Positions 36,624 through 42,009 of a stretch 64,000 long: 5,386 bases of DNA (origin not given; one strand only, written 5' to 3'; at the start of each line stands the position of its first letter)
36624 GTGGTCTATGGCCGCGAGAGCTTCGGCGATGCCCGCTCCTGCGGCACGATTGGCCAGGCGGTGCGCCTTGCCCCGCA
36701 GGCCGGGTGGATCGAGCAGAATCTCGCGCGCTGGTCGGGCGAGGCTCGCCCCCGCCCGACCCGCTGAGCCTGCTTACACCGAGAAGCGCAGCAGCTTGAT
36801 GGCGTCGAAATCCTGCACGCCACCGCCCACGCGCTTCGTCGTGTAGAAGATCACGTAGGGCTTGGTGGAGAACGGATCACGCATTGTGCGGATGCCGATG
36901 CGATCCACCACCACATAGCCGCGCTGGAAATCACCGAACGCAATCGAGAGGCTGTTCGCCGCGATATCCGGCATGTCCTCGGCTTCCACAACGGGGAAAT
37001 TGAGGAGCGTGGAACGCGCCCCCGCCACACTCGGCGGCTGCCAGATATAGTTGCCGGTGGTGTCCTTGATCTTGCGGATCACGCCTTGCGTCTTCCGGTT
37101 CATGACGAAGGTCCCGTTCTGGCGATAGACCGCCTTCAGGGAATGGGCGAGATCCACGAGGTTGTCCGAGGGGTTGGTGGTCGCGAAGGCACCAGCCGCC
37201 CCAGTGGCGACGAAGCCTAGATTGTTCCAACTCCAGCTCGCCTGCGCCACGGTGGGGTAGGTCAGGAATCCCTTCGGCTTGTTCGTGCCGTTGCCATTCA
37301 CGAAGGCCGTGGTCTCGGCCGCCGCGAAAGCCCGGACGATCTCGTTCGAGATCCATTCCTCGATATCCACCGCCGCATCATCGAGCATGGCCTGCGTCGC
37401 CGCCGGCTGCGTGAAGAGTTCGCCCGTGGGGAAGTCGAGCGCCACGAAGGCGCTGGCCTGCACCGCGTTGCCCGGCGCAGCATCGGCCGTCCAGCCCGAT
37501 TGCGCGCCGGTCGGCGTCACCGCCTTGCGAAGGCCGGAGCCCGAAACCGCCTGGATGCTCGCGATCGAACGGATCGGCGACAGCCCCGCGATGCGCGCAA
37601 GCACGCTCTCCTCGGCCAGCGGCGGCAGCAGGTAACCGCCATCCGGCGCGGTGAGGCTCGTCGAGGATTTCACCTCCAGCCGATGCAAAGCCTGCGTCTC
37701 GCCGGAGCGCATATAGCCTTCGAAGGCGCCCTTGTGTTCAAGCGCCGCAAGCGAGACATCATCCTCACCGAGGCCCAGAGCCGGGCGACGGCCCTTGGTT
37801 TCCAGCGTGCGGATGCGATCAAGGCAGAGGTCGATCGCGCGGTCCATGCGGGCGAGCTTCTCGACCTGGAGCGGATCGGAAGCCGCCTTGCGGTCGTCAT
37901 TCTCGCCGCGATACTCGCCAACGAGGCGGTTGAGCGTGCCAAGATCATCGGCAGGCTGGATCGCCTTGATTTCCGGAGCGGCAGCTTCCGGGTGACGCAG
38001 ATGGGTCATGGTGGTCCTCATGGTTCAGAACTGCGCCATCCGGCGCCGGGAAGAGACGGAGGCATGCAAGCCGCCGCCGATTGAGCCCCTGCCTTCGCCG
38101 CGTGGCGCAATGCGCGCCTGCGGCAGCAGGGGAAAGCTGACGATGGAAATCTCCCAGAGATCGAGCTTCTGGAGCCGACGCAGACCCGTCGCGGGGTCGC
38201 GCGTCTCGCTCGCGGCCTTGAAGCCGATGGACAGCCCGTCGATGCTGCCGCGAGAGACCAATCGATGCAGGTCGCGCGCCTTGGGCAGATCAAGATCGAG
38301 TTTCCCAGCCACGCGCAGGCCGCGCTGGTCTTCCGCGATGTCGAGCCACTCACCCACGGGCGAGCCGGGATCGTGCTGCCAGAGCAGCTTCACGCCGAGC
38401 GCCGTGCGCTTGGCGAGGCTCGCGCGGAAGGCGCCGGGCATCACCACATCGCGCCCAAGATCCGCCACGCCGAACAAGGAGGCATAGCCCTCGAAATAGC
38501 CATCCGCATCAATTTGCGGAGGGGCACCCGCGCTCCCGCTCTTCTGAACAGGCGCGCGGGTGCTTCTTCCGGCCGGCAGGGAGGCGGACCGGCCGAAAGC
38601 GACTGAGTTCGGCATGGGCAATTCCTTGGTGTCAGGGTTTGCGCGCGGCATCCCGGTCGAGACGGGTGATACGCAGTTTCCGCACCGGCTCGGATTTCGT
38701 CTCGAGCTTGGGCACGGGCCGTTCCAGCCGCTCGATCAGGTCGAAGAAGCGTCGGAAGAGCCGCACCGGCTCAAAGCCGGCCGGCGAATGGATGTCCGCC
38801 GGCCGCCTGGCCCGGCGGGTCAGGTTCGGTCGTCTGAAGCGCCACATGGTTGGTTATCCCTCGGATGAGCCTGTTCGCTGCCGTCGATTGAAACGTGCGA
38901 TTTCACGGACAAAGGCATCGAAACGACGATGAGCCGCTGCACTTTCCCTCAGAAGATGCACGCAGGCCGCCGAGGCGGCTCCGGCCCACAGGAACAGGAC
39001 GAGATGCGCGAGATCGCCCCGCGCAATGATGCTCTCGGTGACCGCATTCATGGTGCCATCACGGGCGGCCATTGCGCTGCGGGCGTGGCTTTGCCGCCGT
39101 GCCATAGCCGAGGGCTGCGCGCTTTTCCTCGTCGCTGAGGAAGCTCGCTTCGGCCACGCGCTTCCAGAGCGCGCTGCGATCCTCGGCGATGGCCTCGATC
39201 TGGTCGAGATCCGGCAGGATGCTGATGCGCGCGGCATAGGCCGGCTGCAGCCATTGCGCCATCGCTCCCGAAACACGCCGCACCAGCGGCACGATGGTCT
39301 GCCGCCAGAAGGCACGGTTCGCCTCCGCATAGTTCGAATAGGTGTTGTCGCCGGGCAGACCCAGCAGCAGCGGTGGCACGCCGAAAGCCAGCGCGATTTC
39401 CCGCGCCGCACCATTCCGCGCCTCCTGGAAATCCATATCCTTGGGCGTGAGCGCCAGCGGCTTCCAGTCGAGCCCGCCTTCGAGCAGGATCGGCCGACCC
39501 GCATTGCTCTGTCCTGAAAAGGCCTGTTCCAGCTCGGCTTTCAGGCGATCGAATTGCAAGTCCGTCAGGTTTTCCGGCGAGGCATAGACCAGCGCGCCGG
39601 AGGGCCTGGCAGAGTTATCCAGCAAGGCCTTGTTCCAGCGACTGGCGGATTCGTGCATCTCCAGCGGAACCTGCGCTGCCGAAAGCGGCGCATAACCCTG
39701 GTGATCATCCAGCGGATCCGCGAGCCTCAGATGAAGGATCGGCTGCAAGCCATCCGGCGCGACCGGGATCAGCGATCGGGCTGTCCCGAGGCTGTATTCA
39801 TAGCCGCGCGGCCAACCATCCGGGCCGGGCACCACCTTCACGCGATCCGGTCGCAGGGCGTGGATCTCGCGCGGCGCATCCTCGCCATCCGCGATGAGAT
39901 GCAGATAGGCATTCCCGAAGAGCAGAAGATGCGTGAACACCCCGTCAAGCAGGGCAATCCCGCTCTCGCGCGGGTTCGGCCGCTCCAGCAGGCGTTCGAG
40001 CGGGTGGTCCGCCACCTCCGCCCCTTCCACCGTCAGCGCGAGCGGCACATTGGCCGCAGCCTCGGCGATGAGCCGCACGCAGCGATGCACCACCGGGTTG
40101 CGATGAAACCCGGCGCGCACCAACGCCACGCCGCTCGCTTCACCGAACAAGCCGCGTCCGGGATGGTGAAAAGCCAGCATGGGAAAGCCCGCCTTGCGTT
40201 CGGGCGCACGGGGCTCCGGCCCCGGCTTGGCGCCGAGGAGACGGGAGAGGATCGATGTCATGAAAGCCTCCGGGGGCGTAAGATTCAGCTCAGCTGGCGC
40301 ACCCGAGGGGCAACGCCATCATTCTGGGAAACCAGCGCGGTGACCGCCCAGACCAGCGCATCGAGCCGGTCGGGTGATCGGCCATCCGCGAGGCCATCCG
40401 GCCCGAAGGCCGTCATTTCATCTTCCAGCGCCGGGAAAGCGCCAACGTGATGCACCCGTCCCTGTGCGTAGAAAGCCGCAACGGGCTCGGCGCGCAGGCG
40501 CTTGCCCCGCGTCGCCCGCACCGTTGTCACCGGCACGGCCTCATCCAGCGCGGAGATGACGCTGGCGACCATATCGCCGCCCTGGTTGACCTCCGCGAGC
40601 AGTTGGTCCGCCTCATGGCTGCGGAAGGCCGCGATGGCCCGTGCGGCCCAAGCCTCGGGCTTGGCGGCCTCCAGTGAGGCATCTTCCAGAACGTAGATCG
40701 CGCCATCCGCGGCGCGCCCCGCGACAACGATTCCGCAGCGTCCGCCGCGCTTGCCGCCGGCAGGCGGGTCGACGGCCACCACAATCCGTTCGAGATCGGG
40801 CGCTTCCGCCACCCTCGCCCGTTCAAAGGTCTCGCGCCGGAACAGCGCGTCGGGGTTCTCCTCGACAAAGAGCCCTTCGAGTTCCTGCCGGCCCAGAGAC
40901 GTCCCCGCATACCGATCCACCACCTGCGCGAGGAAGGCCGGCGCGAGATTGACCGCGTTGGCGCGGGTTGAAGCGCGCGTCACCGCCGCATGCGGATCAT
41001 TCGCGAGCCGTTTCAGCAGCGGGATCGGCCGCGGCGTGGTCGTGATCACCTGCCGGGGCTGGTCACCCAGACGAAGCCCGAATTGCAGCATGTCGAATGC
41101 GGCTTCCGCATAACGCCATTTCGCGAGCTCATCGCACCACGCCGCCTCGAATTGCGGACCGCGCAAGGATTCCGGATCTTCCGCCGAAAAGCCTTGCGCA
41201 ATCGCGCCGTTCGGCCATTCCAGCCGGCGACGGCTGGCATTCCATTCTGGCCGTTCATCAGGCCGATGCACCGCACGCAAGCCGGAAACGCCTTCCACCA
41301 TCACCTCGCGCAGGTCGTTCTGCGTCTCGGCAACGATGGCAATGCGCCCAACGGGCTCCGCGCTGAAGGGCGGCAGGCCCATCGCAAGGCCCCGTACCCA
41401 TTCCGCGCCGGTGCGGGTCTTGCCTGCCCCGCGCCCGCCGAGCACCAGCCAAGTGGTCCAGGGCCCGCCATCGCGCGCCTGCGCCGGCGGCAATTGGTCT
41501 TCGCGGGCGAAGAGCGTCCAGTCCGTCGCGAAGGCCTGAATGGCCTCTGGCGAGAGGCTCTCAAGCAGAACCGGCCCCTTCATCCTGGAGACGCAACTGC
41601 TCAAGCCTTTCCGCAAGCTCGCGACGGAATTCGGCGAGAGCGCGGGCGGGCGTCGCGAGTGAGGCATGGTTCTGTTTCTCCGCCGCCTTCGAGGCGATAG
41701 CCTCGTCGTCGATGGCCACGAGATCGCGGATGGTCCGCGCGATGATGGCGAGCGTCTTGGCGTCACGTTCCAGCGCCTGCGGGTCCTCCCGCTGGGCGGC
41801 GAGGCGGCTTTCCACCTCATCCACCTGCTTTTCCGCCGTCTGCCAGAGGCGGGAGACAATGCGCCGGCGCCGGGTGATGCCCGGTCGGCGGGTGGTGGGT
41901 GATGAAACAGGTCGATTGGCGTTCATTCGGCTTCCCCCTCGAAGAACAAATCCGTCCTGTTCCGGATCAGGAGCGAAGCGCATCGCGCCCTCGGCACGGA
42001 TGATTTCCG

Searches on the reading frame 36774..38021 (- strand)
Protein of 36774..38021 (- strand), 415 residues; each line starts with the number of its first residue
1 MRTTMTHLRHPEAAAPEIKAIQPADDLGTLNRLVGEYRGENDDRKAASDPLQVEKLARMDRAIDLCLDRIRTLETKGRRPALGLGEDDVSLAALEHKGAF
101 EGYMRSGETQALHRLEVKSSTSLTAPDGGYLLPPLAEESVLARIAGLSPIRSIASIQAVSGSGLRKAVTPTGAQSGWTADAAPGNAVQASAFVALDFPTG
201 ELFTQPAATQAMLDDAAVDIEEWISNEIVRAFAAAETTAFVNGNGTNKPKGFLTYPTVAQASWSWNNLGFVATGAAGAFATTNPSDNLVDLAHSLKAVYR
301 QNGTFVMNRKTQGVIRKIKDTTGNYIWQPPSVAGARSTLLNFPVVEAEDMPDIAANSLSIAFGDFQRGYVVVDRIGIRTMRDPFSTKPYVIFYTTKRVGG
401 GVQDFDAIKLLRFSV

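Call 8: search_protein_families(library=pfam, proteins=[window:36774-38021:-], max_evalue=0.001)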
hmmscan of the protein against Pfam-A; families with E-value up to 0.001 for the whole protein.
window:36774-38021:- (415 aa): 1 family
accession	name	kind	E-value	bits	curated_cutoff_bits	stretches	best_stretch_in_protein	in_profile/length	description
PF05065.19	Phage_capsid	-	2.4e-79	267.1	24.2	1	128-413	1-280/280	Phage capsid family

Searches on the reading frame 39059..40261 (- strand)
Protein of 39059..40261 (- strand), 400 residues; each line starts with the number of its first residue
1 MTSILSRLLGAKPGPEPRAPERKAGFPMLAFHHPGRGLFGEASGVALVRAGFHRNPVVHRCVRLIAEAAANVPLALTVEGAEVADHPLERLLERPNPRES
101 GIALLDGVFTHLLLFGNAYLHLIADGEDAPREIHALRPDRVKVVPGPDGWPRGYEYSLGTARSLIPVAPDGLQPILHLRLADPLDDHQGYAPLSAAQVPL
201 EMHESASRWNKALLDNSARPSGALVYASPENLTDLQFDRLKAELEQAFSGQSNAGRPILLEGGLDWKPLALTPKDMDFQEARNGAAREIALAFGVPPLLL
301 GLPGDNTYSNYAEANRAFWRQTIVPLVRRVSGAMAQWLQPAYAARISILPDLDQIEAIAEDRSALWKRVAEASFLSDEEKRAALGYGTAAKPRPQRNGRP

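Call 8: search_protein_families(library=pfam, proteins=[window:39059-40261:-], max_evalue=0.001)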
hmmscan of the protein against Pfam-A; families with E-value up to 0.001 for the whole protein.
window:39059-40261:- (400 aa): 1 family
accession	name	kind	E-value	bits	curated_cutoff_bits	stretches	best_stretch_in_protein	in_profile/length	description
PF04860.17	Phage_portal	-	2.5e-86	290.2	39.1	1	56-385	1-321/321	Phage portal protein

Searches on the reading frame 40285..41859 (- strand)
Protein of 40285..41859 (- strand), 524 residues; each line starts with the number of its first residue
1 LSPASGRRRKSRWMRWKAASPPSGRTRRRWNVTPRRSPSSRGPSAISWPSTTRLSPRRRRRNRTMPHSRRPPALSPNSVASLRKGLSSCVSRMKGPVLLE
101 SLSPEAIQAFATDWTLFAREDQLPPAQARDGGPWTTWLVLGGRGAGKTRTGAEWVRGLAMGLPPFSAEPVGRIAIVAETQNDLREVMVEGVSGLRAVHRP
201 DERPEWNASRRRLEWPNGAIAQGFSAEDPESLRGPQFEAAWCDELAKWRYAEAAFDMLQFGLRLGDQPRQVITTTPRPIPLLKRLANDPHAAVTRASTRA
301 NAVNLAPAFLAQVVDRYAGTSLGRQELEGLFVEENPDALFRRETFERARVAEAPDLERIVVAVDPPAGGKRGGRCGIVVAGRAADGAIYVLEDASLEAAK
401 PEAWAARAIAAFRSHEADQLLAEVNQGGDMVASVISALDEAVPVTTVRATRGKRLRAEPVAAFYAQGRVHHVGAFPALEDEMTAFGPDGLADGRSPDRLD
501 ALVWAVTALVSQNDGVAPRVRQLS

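Call 8: search_protein_families(library=pfam, proteins=[window:40285-41859:-], max_evalue=0.001)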
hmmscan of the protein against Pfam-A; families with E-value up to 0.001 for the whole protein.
window:40285-41859:- (524 aa): 2 families
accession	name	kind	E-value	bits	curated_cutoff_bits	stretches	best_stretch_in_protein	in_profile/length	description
PF03237.21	Terminase_6N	-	2.5e-31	109.4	22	1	139-346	2-214/215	Terminase large subunit, T4likevirus-type, N-terminal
PF17289.8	Terminase_6C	-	3.4e-21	76.3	22.6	1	362-507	2-153/155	Terminase RNaseH-like domain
